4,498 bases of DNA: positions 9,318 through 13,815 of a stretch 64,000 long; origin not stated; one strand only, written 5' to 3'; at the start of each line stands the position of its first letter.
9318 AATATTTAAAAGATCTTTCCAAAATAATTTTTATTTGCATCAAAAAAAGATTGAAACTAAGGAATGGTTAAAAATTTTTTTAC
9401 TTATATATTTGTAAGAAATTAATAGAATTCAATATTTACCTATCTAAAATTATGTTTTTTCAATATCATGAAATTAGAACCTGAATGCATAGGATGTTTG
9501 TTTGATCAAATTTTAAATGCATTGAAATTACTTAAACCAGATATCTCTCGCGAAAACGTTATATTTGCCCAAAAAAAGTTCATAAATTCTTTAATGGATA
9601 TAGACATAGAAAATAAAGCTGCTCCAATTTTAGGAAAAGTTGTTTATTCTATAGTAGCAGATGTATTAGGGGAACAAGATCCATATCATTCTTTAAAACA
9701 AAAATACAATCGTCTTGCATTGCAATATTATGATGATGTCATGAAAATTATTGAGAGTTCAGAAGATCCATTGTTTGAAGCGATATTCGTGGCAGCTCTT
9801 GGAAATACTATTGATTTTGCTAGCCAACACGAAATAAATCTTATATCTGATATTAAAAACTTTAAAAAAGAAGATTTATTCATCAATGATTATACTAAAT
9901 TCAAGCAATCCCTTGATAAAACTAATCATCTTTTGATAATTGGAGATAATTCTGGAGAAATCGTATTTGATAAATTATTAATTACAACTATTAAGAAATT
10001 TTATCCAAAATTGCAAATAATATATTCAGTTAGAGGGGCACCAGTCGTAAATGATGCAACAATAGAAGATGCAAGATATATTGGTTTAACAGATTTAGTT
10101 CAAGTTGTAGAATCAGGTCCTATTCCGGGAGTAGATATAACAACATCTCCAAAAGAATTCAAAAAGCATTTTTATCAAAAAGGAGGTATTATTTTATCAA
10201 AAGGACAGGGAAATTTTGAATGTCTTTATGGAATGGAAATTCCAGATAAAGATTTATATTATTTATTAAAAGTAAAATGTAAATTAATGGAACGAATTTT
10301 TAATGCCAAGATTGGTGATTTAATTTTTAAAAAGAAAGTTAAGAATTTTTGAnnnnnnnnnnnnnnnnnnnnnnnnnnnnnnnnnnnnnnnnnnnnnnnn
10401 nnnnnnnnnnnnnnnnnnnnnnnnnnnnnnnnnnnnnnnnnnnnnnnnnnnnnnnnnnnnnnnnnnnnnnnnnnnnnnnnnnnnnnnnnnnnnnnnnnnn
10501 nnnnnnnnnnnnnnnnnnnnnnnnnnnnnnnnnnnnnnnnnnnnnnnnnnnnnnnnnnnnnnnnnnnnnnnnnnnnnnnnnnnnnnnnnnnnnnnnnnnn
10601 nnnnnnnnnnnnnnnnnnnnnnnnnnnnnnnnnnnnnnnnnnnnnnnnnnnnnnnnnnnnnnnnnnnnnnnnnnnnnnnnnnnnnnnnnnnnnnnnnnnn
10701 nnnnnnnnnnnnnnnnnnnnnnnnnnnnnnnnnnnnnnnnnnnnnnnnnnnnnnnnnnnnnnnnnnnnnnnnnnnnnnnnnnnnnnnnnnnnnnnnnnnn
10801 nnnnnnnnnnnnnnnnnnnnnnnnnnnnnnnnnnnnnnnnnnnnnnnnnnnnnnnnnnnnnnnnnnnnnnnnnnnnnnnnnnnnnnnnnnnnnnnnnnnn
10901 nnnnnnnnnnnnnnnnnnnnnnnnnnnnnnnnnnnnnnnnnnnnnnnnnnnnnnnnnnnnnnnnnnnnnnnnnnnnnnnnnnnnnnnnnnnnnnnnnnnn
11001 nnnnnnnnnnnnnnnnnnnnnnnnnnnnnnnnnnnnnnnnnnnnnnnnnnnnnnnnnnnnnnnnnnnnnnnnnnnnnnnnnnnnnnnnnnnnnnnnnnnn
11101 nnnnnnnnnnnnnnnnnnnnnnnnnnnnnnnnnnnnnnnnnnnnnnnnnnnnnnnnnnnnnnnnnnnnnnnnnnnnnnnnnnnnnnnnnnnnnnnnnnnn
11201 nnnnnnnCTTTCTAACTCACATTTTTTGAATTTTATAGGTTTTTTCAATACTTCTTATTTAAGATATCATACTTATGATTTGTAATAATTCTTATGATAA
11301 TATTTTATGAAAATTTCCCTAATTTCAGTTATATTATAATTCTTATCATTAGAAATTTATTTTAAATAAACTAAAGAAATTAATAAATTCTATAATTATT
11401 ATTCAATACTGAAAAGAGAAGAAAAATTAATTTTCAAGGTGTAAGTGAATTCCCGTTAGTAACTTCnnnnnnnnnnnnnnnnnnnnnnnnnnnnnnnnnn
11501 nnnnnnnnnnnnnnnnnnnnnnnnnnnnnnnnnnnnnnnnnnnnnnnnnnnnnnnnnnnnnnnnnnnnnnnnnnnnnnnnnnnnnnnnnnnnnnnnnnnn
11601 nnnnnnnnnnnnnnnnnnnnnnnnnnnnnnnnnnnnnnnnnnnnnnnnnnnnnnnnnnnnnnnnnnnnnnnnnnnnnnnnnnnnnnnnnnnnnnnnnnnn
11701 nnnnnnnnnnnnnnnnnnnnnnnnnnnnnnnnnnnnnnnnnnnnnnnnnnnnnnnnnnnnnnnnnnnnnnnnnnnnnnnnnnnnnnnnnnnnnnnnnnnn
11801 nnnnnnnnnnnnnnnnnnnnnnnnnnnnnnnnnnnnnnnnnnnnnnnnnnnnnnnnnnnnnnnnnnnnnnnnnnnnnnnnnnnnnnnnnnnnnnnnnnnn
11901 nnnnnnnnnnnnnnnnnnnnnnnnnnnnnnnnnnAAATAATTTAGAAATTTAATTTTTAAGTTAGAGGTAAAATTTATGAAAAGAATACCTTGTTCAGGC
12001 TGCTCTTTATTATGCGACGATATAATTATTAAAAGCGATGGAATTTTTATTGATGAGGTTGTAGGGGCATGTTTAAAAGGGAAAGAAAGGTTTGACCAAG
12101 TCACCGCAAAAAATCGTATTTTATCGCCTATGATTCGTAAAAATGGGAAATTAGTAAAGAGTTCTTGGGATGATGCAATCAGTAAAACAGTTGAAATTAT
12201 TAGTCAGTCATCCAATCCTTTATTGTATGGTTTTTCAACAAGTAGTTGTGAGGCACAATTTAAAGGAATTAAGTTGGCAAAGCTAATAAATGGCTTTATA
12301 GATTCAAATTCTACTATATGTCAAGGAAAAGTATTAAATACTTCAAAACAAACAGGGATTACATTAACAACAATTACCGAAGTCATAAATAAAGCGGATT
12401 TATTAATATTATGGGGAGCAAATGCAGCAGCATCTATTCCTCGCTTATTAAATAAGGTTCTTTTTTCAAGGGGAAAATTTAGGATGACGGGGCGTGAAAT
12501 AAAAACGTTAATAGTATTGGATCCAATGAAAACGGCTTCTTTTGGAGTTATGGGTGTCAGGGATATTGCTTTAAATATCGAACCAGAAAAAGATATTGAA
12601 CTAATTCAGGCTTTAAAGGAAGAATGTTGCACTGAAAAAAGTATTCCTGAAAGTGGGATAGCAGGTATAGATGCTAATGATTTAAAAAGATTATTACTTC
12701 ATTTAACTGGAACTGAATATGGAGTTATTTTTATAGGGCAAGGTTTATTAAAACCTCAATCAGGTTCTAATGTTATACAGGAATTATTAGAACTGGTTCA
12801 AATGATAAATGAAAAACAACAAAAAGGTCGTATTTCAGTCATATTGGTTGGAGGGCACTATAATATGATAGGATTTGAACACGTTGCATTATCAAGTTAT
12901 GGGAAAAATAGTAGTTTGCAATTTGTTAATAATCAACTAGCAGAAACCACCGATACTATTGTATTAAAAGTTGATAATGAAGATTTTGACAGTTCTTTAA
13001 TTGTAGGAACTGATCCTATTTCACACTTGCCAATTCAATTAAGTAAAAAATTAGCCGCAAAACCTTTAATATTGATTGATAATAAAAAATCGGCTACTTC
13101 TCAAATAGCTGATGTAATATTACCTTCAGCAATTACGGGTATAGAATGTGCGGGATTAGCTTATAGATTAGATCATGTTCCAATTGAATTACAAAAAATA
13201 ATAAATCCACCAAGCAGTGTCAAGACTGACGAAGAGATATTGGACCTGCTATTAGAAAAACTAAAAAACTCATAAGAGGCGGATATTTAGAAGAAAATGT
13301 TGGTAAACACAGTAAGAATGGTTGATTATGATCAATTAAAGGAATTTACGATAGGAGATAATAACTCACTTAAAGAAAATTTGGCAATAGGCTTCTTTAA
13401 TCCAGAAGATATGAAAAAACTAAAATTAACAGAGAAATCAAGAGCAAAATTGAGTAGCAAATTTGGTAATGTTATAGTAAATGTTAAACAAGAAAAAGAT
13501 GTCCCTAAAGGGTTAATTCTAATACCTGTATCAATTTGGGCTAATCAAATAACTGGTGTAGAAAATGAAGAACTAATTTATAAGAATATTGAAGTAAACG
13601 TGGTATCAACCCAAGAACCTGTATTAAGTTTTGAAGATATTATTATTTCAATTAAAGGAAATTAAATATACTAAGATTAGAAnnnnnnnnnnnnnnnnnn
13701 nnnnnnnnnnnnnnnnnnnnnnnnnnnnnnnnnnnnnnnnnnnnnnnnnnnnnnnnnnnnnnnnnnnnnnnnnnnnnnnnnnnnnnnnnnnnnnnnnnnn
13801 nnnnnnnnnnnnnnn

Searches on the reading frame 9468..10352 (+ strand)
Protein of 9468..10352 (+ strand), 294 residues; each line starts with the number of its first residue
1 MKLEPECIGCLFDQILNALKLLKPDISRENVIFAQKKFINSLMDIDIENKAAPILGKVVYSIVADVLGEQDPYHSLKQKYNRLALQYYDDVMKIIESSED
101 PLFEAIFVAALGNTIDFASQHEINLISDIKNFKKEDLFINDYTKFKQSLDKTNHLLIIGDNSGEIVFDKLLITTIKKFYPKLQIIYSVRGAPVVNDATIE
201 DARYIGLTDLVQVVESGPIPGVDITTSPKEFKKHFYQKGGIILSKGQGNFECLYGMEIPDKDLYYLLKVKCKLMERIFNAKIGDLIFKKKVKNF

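Call 58: search_protein_families(library=pfam, proteins=[window:9468-10352:+], max_evalue=0.00001)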
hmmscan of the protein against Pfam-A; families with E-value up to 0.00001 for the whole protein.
window:9468-10352:+ (294 aa): 1 family
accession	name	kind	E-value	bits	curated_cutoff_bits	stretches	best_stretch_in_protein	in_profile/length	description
PF01937.24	ARMT1-like_dom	-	4e-54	184.4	25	1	5-284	3-309/311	Damage-control phosphatase ARMT1-like domain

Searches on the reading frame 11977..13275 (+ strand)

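Call 58: search_protein_families(library=pfam, proteins=[window:11977-13275:+], max_evalue=0.00001)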
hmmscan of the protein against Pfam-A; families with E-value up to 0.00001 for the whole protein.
window:11977-13275:+ (432 aa): 1 family
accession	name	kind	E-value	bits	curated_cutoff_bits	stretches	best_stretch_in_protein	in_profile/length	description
PF00384.28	Molybdopterin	-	1.4e-25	90.6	24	1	47-427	1-352/353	Molybdopterin oxidoreductase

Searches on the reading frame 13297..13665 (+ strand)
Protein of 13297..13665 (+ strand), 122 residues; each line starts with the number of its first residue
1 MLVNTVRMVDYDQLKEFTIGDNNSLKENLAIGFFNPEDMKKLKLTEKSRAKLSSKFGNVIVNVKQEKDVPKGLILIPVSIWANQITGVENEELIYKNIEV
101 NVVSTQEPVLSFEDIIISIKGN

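Call 58: search_protein_families(library=pfam, proteins=[window:13297-13665:+], max_evalue=0.00001)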
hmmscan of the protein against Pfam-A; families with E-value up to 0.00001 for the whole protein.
window:13297-13665:+ (122 aa): 1 family
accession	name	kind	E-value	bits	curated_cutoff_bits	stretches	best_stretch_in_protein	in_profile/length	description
PF01568.27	Molydop_binding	-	5.9e-08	33.2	26.8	1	34-86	34-93/110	Molydopterin dinucleotide binding domain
